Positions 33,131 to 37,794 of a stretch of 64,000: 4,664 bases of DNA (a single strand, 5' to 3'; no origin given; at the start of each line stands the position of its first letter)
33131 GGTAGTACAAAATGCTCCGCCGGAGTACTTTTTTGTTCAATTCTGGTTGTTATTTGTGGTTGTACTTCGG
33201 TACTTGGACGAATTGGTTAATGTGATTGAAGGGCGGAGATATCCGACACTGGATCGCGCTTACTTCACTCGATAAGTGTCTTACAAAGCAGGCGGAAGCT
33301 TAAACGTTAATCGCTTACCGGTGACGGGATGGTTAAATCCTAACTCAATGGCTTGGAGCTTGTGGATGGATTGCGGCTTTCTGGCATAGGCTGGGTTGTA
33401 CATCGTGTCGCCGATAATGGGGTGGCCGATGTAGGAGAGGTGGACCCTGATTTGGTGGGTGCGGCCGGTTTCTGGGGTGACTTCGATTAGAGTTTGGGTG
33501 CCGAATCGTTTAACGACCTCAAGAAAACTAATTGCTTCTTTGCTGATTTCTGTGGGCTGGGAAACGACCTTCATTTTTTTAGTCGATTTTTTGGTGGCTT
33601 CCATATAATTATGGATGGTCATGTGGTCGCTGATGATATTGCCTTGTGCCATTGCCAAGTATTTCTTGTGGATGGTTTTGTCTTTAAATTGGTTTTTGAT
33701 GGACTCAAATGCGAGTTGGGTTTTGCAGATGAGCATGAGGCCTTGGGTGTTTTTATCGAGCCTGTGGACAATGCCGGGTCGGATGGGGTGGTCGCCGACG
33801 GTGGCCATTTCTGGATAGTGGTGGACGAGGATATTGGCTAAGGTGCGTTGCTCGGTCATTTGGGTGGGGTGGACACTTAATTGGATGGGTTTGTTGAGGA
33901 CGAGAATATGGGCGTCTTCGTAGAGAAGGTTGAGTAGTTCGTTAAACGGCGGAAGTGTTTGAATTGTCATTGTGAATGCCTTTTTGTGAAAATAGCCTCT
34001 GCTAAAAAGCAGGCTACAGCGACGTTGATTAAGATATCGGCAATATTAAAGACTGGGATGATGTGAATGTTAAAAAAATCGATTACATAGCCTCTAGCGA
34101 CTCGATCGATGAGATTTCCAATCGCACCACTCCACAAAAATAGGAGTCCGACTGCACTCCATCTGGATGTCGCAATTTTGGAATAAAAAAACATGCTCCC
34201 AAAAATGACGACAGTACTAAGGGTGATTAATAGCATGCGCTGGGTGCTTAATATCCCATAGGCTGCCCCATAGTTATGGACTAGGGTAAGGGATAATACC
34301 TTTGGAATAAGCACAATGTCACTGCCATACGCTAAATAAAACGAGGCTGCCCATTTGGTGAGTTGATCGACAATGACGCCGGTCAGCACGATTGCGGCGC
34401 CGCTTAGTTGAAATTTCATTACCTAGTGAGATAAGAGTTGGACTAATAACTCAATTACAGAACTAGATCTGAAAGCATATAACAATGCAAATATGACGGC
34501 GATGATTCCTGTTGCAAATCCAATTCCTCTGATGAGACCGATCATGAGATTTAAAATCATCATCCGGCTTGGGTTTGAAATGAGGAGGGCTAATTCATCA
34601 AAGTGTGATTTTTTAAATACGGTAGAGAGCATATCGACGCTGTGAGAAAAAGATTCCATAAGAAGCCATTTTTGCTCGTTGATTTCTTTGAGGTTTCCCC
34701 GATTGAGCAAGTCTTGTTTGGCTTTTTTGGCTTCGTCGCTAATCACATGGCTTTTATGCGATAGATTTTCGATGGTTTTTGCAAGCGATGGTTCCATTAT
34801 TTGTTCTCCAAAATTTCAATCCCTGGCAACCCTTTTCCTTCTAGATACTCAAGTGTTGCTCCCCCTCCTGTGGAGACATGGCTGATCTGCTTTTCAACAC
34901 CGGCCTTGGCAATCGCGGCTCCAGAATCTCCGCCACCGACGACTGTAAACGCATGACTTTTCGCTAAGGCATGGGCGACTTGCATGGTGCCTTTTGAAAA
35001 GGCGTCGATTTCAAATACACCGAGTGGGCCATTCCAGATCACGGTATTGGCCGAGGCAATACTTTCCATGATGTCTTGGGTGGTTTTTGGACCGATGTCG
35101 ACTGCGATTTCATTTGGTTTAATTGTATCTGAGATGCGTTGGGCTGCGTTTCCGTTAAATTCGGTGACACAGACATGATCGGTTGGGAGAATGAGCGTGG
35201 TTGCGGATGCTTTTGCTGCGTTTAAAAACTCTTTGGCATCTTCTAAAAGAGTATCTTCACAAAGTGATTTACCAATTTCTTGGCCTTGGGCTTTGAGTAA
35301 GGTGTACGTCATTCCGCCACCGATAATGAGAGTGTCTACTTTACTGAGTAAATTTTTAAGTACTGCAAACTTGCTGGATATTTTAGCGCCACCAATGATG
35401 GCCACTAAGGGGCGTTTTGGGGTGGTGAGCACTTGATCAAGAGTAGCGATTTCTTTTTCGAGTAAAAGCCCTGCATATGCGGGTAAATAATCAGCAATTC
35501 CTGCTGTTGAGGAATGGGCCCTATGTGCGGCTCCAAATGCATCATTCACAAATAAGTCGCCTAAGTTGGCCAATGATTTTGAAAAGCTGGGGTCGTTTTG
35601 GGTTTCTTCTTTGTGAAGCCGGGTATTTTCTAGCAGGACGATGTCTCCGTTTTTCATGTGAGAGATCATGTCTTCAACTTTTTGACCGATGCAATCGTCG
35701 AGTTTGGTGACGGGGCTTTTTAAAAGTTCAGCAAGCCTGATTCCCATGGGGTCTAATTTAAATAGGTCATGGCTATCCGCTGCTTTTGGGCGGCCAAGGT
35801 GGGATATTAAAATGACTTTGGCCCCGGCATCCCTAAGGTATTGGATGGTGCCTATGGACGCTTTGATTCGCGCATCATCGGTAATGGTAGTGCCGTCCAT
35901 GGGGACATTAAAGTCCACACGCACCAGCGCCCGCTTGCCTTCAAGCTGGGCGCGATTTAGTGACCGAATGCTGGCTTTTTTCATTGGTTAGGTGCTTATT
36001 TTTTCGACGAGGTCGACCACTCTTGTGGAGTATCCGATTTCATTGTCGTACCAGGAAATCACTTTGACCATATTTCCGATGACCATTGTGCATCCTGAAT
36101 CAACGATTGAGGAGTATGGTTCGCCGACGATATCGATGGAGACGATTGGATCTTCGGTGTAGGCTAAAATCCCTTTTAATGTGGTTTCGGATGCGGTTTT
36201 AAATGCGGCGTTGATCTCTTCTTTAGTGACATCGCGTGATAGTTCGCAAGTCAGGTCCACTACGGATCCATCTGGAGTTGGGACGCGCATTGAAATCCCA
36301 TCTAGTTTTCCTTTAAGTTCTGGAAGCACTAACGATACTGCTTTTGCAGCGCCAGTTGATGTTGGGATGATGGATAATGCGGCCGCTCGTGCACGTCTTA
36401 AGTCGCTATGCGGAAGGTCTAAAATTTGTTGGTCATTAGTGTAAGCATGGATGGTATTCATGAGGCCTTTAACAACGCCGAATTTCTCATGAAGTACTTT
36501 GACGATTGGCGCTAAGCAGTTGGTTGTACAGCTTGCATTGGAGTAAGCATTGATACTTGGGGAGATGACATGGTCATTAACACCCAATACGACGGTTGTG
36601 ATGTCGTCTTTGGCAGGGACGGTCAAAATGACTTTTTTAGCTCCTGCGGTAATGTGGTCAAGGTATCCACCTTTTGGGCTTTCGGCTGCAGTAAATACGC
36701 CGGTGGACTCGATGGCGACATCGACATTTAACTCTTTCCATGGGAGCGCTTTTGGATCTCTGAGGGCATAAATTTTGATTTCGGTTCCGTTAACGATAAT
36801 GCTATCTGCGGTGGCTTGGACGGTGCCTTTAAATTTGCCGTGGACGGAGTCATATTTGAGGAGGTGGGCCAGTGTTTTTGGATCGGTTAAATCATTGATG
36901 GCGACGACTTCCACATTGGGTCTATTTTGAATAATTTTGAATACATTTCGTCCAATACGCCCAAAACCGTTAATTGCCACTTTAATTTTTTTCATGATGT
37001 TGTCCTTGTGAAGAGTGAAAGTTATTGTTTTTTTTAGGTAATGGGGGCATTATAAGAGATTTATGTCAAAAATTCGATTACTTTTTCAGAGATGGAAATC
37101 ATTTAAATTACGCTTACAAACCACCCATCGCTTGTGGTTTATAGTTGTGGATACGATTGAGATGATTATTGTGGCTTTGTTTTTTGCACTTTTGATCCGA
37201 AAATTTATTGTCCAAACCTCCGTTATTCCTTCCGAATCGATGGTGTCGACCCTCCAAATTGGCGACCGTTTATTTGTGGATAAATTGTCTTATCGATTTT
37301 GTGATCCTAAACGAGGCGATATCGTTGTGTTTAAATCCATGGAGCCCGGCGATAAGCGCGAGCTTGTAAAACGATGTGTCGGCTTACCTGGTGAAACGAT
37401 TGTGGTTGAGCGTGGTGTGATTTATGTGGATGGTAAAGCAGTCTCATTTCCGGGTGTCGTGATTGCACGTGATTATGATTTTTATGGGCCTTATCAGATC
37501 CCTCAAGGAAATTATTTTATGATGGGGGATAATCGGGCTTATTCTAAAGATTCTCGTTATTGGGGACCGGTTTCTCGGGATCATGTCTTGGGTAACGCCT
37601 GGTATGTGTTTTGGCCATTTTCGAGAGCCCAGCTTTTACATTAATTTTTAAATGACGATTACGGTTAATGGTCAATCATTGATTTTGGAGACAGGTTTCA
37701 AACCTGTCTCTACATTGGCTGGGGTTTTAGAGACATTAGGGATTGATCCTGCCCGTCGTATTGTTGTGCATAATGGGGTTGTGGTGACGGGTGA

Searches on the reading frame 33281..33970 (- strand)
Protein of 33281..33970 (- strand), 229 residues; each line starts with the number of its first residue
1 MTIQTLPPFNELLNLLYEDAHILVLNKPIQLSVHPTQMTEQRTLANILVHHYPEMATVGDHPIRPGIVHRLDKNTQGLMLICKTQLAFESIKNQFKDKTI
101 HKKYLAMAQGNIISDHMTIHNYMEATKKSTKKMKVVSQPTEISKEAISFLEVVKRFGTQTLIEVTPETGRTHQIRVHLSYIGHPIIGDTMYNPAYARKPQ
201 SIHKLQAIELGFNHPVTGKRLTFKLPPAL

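Call 69: search_protein_families(library=pfam, proteins=[window:33281-33970:-], max_evalue=0.00001)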
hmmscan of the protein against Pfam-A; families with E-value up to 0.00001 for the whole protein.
window:33281-33970:- (229 aa): 1 family
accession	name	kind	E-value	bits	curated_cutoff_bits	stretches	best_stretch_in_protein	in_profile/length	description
PF00849.27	PseudoU_synth_2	-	9.1e-30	104.3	26.8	1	21-179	1-151/152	RNA pseudouridylate synthase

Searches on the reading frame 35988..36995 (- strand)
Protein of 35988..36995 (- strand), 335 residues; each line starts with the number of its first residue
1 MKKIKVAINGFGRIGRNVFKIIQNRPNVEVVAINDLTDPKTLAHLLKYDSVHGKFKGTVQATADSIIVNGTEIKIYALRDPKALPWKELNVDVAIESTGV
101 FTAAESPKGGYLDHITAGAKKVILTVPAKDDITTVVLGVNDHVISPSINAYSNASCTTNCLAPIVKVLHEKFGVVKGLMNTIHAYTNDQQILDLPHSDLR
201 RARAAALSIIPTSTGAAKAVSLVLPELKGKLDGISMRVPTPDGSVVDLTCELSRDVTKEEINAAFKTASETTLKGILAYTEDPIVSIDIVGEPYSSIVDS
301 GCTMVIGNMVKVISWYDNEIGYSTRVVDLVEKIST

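Call 69: search_protein_families(library=pfam, proteins=[window:35988-36995:-], max_evalue=0.00001)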
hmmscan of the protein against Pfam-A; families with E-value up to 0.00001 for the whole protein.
window:35988-36995:- (335 aa): 2 families
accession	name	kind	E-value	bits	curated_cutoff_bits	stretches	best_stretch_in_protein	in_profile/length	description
PF02800.25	Gp_dh_C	-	3.9e-69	231.7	24.4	1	161-316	1-158/158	Glyceraldehyde 3-phosphate dehydrogenase, C-terminal domain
PF00044.30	Gp_dh_N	-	1.3e-41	141.4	31.7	1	4-103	1-100/101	Glyceraldehyde 3-phosphate dehydrogenase, NAD binding domain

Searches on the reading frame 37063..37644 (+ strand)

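Call 69: search_protein_families(library=pfam, proteins=[window:37063-37644:+], max_evalue=0.00001)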
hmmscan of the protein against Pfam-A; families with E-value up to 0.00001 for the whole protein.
window:37063-37644:+ (193 aa): 1 family
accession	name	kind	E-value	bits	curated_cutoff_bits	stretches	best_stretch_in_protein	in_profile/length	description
PF10502.14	Peptidase_S26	-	2.6e-46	158.1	22.9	1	30-184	3-168/168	Signal peptidase, peptidase S26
